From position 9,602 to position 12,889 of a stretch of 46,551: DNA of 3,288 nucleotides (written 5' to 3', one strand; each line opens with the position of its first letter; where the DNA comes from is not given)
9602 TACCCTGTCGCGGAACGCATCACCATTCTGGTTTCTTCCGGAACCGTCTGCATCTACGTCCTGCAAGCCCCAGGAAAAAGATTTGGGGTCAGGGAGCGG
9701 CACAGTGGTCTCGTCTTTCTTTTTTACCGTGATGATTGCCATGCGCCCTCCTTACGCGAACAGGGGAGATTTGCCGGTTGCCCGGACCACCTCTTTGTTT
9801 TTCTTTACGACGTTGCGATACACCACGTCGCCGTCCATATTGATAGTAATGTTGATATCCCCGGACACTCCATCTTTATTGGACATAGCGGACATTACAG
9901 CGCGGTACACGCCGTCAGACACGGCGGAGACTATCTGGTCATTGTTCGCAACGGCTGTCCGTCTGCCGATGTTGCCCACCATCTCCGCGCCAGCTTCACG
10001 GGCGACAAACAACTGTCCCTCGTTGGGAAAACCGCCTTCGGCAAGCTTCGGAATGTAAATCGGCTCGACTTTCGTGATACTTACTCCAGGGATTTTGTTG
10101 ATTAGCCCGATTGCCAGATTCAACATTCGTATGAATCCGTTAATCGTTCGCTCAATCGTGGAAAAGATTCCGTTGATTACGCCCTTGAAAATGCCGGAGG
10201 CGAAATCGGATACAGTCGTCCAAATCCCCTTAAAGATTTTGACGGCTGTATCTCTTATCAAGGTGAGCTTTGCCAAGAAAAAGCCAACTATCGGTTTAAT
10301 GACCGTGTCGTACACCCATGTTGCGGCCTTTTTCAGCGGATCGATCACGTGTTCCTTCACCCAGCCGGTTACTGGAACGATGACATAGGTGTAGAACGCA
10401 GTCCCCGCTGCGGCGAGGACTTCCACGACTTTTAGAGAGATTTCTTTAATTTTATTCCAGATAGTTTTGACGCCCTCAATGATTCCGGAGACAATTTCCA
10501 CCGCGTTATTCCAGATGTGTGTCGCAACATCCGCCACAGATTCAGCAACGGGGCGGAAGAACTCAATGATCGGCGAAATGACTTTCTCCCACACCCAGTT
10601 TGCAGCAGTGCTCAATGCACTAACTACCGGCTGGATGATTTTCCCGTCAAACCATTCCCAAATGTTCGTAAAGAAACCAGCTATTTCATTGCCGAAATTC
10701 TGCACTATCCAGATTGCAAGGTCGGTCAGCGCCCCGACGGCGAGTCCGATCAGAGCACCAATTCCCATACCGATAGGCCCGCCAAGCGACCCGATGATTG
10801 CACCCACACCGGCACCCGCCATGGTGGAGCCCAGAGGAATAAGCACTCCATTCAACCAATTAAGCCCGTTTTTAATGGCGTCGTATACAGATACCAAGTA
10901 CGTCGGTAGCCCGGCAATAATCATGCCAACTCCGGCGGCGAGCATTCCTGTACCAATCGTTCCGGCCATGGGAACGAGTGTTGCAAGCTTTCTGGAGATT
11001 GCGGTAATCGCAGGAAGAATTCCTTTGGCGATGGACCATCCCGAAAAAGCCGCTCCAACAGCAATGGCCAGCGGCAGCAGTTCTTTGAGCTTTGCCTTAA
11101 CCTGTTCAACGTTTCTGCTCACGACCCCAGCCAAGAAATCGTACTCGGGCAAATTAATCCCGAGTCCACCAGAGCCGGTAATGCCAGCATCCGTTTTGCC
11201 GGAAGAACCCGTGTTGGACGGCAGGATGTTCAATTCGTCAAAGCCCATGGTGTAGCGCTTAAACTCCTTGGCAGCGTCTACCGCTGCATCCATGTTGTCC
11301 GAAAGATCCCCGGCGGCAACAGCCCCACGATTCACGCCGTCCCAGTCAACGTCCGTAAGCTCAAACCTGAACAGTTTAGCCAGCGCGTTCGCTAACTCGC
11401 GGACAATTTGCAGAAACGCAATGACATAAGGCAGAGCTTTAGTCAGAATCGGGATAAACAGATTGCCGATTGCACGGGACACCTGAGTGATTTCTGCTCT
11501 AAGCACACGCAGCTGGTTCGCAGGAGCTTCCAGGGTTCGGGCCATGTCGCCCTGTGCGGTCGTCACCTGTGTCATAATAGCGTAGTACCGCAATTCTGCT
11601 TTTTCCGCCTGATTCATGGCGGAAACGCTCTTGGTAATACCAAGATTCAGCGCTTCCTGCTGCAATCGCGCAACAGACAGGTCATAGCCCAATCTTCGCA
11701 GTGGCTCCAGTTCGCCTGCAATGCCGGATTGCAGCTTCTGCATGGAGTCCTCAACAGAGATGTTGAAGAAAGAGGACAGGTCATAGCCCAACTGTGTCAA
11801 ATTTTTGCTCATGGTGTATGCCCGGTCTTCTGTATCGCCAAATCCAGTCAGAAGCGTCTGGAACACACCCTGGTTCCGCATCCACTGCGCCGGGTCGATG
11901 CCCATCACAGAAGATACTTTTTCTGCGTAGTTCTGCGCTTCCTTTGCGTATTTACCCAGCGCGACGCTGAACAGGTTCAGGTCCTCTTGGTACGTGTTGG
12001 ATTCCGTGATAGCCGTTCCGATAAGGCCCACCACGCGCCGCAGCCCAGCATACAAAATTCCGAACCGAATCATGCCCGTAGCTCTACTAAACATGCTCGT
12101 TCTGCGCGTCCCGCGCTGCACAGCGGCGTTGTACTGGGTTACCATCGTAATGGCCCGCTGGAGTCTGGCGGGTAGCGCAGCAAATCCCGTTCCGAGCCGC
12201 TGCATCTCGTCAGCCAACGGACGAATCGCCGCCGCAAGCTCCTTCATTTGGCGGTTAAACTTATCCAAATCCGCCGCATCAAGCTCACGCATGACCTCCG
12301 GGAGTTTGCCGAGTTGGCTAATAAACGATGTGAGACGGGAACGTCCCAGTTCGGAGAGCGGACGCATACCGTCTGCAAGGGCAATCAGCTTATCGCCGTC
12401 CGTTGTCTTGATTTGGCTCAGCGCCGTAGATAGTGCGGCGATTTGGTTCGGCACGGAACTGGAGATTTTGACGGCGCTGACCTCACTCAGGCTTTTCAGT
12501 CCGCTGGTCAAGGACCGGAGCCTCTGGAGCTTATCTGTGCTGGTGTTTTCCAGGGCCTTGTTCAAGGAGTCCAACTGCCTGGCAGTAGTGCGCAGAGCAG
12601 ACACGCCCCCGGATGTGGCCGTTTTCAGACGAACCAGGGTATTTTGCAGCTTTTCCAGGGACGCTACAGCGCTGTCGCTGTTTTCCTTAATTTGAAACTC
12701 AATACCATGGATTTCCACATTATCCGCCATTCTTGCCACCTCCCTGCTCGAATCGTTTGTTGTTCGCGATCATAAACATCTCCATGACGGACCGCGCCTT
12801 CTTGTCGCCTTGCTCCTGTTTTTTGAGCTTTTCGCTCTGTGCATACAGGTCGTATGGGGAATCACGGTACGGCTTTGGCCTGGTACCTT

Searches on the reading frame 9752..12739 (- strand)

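Call 27: search_protein_families(library=phrogs, proteins=[window:9752-12739:-], max_evalue=0.00001)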
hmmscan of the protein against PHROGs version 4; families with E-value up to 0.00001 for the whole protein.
window:9752-12739:- (995 aa): 13 families
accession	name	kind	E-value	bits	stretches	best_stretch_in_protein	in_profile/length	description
phrog_1535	-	tail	3.4e-74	251.7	2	48-820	21-766/1152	tail length tape measure protein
phrog_28918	-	unknown function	6.2e-50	170.9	1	279-521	70-335/1445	-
phrog_58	-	tail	4.8e-29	102.4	1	26-953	183-1008/1544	tail length tape measure protein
phrog_167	-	tail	2.5e-19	69.6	1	20-903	212-1028/1555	tail length tape measure protein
phrog_971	-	lysis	9e-17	62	1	280-951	260-828/1338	endolysin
phrog_31409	-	tail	2e-12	47.8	1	172-491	15-338/365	tail length tape measure protein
phrog_305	-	tail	2.7e-08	33.9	0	266-780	364-673/1001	tail length tape measure protein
phrog_1272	-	tail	3.4e-08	32.7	1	558-867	565-882/1606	tail length tape measure protein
phrog_4200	-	tail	2.4e-07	30.7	1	577-949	184-508/732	tail length tape measure protein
phrog_3981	-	tail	3.4e-07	30.7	0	574-963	292-534/584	tail length tape measure protein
phrog_28083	-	unknown function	4.8e-07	29.7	1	265-433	251-416/830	-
phrog_4070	-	tail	9e-07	28.4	1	678-904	196-418/989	tail length tape measure protein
phrog_4197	-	tail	9.7e-07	27.8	1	573-970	749-1133/1783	tail length tape measure protein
